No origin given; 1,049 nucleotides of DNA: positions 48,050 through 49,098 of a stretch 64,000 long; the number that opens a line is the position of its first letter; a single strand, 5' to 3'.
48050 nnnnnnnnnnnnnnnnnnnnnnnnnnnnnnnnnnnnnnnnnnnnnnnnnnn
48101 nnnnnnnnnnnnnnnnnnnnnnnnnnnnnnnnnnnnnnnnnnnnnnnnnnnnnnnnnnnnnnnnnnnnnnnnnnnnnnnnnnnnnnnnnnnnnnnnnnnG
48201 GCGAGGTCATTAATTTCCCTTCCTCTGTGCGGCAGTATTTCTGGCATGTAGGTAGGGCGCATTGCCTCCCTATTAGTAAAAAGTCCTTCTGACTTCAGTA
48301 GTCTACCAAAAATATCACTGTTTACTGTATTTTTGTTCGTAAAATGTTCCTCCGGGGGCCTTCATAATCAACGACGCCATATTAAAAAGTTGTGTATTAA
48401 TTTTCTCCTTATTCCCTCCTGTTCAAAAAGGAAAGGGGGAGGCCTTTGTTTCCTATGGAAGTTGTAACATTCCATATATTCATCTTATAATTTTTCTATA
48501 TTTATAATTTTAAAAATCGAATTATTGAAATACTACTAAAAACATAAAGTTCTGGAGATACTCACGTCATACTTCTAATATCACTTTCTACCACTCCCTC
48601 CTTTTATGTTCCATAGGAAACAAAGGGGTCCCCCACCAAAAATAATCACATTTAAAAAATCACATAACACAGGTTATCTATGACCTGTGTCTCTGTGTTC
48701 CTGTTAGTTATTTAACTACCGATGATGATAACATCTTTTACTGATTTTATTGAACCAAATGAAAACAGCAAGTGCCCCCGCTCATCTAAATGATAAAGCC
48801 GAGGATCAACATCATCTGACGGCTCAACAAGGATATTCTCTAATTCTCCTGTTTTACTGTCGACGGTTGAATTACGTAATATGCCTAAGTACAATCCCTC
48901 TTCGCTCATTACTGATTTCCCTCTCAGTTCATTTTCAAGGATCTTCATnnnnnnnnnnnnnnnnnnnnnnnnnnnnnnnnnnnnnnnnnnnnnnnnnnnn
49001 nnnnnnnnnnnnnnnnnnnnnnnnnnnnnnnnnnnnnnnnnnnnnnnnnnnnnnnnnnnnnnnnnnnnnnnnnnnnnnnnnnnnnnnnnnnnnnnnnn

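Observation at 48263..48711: Candidate chromosomal replication origin: two perfect inverted ORB elements flanking an AT-rich unwinding region next to cdc6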

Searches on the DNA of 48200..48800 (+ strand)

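Call 40: search_rna_families(source=window, start=48200, end=48800, threshold=evalue, max_evalue=1)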
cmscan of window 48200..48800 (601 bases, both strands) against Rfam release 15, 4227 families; matches with E-value up to 1: 1.
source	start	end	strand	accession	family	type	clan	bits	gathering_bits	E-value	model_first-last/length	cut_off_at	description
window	48721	48775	+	RF01125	sR4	Gene; snRNA; snoRNA; CD-box;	-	15.1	50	0.71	1-56/56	no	Small nucleolar RNA sR4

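Call 54: search_dna_similar(query=window:48400-48680:+, collection=plasmids, mode=distant, max_rows=5)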
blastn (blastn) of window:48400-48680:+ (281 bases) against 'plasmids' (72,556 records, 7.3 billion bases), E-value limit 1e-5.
No match.

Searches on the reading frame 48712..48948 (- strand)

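Call 3: search_protein_families(library=pfam, proteins=[window:48712-48948:-])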
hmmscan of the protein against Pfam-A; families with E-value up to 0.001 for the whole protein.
window:48712-48948:- (78 aa): 1 family
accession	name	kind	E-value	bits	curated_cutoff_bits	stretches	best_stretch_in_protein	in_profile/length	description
PF05239.21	PRC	-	5.2e-06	26.8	21.2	1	6-76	7-71/78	PRC-barrel domain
